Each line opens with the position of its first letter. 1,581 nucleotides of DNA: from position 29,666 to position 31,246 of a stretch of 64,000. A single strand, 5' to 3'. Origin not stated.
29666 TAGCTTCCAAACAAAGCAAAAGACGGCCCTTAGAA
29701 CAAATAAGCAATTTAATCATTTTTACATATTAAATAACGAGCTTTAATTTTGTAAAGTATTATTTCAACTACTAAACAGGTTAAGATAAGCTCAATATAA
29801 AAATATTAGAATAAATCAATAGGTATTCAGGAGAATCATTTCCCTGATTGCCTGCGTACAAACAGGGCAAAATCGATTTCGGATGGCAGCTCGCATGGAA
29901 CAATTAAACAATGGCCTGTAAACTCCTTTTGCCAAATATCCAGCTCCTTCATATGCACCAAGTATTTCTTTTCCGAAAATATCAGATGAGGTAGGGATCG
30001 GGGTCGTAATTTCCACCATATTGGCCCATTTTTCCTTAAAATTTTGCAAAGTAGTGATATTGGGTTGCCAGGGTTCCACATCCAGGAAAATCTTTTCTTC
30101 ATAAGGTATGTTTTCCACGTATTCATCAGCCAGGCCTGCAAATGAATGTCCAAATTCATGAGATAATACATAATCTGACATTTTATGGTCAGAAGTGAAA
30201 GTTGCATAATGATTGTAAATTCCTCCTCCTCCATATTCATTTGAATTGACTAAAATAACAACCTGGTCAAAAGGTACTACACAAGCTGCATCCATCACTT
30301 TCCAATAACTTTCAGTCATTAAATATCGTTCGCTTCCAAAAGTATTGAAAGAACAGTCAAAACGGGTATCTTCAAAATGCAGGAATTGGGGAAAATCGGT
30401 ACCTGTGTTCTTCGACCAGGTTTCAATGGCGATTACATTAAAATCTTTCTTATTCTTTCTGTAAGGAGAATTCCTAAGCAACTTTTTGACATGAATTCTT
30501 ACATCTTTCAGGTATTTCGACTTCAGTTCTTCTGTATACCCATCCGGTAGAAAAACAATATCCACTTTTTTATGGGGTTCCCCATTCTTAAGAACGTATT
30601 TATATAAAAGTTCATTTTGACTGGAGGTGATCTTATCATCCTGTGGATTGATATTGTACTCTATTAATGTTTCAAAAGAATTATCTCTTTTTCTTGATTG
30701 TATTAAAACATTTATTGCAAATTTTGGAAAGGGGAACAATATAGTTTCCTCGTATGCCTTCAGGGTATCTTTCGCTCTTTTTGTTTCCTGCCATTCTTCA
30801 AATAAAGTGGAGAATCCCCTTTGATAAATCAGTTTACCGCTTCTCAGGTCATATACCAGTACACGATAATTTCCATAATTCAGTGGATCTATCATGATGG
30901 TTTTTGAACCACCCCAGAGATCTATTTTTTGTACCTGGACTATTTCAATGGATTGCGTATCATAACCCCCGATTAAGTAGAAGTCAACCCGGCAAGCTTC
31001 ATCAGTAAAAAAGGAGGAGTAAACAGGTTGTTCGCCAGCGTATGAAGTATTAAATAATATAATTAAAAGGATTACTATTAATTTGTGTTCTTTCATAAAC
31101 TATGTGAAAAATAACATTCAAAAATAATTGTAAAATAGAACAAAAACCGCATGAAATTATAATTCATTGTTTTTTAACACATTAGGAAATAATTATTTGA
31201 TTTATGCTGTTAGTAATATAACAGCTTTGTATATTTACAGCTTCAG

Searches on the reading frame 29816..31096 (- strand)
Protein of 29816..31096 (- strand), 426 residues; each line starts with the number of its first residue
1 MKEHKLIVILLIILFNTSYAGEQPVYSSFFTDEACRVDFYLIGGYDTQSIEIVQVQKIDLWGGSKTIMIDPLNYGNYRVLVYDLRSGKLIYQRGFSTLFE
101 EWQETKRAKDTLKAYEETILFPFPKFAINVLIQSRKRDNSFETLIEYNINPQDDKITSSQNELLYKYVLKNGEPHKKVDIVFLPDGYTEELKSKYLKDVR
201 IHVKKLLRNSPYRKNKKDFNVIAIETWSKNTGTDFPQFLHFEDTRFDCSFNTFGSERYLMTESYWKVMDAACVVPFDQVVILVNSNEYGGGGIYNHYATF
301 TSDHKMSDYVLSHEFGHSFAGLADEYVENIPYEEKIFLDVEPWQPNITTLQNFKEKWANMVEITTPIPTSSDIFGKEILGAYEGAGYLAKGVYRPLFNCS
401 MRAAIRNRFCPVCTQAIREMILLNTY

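Call 62: search_protein_families(library=pfam, proteins=[window:29816-31096:-], max_evalue=0.000001)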
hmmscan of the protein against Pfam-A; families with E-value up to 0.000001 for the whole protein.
window:29816-31096:- (426 aa): 2 families
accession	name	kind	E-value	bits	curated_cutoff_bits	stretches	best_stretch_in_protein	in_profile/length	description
PF09471.16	Peptidase_M64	-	7.3e-62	209.7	26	2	169-370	4-206/302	IgA Peptidase M64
PF16217.10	M64_N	-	5.2e-34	116.9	27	1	26-143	2-119/122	Peptidase M64 N-terminus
